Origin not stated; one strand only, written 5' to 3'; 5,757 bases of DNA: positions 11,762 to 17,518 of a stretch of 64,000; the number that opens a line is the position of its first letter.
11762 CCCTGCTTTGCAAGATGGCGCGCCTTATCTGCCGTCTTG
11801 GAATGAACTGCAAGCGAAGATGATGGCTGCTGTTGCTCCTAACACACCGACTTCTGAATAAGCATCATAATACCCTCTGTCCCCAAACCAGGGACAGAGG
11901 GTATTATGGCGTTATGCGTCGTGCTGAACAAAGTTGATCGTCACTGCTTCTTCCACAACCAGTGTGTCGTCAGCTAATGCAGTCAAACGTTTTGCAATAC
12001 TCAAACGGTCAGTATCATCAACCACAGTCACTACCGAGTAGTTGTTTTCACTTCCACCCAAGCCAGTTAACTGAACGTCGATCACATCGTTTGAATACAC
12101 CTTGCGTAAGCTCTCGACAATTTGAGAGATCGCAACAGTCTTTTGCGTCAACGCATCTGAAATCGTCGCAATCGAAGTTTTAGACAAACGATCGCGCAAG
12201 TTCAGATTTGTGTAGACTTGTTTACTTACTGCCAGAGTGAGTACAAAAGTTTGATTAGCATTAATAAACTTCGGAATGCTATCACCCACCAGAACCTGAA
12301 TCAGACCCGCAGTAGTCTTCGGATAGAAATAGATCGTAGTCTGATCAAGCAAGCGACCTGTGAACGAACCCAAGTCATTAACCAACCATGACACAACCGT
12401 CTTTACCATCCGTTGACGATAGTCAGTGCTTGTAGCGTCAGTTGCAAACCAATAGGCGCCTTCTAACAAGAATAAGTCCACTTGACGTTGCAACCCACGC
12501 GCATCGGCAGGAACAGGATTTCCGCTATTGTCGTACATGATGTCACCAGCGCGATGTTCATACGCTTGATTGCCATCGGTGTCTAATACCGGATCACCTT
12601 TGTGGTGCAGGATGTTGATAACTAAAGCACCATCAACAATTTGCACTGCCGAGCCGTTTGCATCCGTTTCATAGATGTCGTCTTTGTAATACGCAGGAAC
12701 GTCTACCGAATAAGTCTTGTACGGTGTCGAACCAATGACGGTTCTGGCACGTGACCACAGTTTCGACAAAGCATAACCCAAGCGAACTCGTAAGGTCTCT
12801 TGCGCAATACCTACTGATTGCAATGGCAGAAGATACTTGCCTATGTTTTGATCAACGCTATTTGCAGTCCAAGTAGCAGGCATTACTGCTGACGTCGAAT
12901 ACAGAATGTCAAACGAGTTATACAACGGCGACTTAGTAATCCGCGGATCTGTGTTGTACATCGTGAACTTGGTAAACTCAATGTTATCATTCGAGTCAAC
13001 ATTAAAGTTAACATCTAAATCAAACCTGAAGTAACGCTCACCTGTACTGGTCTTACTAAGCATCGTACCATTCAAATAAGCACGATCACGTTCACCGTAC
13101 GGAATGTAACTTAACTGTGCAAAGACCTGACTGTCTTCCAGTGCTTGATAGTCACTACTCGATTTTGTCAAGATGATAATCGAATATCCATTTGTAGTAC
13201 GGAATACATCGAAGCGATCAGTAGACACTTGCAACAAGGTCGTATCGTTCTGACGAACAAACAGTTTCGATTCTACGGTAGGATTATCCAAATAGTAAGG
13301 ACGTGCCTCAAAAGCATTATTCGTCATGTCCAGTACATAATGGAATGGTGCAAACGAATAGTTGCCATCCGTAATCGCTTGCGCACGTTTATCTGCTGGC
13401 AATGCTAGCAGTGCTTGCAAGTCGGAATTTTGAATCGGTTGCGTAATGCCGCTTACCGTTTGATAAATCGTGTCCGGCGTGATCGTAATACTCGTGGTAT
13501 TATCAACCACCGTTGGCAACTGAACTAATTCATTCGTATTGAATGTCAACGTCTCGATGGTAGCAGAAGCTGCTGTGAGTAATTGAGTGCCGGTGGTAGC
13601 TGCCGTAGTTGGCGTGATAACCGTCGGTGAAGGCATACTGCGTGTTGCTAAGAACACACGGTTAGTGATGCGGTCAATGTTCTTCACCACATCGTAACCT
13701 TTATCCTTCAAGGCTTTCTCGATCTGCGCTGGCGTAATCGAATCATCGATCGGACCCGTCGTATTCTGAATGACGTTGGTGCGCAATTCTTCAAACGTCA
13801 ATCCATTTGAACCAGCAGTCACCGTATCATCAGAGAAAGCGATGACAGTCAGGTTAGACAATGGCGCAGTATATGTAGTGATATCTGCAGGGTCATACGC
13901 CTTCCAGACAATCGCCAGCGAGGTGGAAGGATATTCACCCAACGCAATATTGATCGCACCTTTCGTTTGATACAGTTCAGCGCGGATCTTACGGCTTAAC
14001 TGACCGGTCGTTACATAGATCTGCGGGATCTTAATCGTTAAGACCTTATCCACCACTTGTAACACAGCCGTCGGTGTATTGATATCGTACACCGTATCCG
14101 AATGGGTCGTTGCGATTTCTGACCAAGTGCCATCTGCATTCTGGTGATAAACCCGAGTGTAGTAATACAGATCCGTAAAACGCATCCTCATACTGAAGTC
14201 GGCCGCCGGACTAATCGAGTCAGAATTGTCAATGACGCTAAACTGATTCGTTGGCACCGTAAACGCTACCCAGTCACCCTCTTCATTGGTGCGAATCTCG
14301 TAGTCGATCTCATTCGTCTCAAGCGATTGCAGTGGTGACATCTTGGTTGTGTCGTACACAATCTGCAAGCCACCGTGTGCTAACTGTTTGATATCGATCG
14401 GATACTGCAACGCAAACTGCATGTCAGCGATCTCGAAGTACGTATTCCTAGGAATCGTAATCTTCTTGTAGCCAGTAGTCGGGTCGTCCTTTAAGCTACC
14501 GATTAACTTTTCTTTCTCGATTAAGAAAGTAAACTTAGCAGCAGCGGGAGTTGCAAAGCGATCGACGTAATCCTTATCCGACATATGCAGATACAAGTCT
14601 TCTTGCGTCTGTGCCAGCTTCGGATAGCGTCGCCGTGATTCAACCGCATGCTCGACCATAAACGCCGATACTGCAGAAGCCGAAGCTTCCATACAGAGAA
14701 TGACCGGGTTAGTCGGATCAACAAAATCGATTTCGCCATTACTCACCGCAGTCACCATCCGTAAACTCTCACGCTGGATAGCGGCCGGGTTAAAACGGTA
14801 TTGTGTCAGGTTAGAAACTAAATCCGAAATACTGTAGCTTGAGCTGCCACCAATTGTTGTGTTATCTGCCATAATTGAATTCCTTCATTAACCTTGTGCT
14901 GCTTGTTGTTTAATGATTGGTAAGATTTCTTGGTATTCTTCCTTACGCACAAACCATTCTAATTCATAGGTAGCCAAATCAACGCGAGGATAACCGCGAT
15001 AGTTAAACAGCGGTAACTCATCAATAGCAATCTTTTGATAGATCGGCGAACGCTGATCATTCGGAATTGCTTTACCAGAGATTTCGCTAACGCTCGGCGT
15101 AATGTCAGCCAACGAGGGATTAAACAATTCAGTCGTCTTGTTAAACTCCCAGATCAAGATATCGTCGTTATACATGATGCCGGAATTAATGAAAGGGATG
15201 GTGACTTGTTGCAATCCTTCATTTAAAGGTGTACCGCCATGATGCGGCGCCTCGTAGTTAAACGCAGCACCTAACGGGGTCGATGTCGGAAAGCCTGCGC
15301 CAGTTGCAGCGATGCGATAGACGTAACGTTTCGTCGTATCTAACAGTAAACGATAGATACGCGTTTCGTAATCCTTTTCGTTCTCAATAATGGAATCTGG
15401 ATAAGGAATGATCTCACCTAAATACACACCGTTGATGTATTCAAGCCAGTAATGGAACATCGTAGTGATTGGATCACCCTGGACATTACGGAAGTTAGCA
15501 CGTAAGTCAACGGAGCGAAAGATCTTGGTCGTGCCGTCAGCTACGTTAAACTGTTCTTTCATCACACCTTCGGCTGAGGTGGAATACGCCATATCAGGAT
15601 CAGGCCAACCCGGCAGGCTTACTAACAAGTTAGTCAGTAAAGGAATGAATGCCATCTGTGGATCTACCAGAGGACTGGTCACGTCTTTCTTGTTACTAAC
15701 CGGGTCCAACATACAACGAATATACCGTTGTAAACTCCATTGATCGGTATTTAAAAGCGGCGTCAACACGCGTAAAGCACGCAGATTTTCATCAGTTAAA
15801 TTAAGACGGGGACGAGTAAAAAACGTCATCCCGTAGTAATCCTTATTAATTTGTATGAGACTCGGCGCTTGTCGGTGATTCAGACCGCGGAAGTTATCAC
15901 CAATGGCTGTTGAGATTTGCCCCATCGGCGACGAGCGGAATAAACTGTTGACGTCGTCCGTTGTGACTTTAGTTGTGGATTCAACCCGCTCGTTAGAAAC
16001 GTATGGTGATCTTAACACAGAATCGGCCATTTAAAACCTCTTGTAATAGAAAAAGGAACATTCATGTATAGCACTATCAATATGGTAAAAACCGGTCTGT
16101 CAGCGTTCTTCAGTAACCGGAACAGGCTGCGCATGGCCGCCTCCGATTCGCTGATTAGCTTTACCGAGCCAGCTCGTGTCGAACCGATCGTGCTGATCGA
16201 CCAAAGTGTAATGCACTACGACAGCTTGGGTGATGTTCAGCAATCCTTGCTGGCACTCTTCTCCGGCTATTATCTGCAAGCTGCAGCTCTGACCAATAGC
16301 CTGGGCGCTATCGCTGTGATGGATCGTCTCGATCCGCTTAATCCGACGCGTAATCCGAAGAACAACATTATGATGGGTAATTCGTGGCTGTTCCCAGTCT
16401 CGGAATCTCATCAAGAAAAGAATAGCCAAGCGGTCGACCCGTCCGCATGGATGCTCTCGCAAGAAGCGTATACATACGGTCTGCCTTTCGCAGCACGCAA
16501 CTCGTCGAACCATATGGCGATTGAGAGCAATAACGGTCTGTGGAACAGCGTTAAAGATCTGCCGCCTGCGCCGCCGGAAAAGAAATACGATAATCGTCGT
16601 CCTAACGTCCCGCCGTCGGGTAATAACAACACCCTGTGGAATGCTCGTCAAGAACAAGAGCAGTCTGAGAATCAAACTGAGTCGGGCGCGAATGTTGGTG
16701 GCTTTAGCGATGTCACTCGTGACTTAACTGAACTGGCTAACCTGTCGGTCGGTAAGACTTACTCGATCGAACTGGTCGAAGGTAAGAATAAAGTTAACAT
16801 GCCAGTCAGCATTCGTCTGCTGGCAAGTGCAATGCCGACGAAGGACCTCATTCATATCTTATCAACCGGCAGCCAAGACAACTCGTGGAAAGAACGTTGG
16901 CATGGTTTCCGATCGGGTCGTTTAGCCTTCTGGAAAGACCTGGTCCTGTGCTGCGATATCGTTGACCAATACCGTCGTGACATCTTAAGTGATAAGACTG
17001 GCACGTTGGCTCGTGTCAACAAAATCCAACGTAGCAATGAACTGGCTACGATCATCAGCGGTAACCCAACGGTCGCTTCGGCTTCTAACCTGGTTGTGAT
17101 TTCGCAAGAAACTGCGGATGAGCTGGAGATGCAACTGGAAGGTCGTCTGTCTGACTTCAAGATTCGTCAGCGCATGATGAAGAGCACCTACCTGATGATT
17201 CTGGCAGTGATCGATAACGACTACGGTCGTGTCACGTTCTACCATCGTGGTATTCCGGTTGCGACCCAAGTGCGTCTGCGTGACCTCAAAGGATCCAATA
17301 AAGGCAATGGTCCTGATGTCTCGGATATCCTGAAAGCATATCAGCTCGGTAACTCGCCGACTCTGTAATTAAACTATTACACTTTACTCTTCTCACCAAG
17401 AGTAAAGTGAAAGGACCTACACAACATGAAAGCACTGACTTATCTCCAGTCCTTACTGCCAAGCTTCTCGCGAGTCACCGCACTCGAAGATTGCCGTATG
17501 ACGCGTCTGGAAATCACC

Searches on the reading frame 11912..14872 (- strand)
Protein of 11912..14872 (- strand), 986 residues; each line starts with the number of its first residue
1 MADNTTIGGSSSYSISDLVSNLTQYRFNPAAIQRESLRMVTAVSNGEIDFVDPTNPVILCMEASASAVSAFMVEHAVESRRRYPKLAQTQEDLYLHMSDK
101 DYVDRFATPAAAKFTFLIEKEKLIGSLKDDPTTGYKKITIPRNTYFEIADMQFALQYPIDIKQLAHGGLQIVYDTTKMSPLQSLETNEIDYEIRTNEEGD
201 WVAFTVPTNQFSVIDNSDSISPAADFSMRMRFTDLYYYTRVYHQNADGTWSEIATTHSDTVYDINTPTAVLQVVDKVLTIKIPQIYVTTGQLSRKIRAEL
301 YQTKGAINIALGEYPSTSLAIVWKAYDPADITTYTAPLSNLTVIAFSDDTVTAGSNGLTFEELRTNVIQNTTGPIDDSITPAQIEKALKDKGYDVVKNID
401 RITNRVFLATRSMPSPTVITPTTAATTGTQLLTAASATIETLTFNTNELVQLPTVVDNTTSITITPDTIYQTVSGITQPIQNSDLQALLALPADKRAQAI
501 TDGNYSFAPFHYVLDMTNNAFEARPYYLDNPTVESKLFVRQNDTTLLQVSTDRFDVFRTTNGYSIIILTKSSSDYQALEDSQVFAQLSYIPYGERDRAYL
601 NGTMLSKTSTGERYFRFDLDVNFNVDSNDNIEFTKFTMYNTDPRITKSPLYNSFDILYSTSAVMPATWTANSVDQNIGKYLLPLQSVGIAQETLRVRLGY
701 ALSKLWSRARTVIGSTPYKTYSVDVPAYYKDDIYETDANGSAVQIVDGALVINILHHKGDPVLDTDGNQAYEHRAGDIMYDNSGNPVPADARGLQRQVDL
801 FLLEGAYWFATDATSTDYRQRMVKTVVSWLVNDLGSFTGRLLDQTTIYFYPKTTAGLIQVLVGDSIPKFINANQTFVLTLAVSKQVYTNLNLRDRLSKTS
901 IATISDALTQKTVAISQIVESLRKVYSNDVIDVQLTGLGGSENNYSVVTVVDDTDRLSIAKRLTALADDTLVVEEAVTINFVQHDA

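Call 16: search_protein_families(library=pfam, proteins=[window:11912-14872:-], max_evalue=0.001)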
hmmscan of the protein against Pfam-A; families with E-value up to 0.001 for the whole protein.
window:11912-14872:- (986 aa): 0 families

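Call 18: search_protein_families(library=phrogs, proteins=[window:11912-14872:-], max_evalue=0.00001)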
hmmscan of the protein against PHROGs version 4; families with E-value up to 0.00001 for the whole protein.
window:11912-14872:- (986 aa): 1 family
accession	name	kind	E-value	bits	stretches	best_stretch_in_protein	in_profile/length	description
phrog_3248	-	unknown function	0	1042.3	1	15-985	3-966/970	-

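Call 19: search_dna_similar(query=window:11912-14872:-, collection=phages, mode=protein, max_rows=30)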
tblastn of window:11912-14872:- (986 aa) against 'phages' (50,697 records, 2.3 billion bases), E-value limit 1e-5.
Records with a match: 290; places in all: 291; records where one place covers at least 80% of the query: 288.
Best place of each record, by identity: <60% 290.
By first word of the organism name: Pseudomonas 81; Erwinia 62; Salmonella 24; Vibrio 23; Serratia 21; Aeromonas 19; Klebsiella 16; Ralstonia 13; Burkholderia 4; Escherichia 4; and 14 more.
By host as written in the record: Erwinia amylovora 35; Pseudomonas aeruginosa 32; - 30; Erwinia amylovora ATCC 29780 19; Klebsiella pneumoniae 14; Aeromonas hydrophila 9; Pseudomonas aeruginosa PAO1 8; Ralstonia solanacearum 6; and 77 more.
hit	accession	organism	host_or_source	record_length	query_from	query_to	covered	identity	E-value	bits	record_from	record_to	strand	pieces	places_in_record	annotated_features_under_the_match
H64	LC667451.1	Burkholderia phage FLC9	Burkholderia glumae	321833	17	984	98%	48.2%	0e+0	910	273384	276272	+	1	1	hypothetical protein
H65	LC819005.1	Ralstonia phage FLC1-1B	Ralstonia pseudosolanacearum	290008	17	982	98%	41.6%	0e+0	767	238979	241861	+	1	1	putative virion structural protein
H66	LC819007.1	Ralstonia phage FLC4-3B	Ralstonia pseudosolanacearum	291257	17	982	98%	41.6%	0e+0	766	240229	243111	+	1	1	putative virion structural protein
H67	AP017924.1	Ralstonia phage RP12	Ralstonia solanacearum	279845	17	982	98%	41.5%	0e+0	778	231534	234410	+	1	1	putative virion structural protein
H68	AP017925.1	Ralstonia phage RP31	Ralstonia solanacearum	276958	17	982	98%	41.5%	0e+0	778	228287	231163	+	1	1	putative virion structural protein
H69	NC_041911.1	Ralstonia phage RP12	Ralstonia solanacearum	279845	17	982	98%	41.5%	0e+0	778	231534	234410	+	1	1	putative virion structural protein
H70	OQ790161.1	Xanthomonas phage RTH11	Xanthomonas sp.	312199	17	986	98%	39.1%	0e+0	713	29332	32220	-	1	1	virion structural protein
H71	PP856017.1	Burkholderia phage vB_BgluM-SURPRISE13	Burkholderia glumae LMG 2196 (= ATCC ...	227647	17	981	98%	39.1%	0e+0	666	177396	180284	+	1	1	hypothetical protein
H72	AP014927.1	Ralstonia phage RSF1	Ralstonia solanacearum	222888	17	981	98%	38.5%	0e+0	663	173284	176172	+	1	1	putative virion stractural protein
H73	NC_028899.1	Ralstonia phage RSF1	Ralstonia solanacearum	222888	17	981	98%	38.5%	0e+0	663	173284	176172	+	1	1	putative virion stractural protein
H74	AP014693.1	Ralstonia phage RSL2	-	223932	17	981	98%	38.1%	0e+0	649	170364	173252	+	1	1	hypothetical protein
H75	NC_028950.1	Ralstonia phage RSL2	-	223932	17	981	98%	38.1%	0e+0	649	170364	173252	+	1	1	hypothetical protein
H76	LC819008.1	Ralstonia phage FLC4-4C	Ralstonia pseudosolanacearum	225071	17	981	98%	37.7%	0e+0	645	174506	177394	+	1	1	putative virion structural protein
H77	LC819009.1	Ralstonia phage FLC4-5C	Ralstonia pseudosolanacearum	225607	17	981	98%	37.6%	0e+0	643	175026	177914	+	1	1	putative virion structural protein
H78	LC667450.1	Burkholderia phage FLC8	Burkholderia glumae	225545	17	981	98%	37.6%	0e+0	642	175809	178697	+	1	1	hypothetical protein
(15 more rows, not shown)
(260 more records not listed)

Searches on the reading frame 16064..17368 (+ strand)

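Call 18: search_protein_families(library=phrogs, proteins=[window:16064-17368:+], max_evalue=0.00001)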
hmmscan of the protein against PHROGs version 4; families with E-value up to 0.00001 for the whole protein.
window:16064-17368:+ (434 aa): 1 family
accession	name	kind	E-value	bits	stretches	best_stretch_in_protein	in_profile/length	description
phrog_3239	-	unknown function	9.3e-104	348.1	1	21-434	24-372/372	-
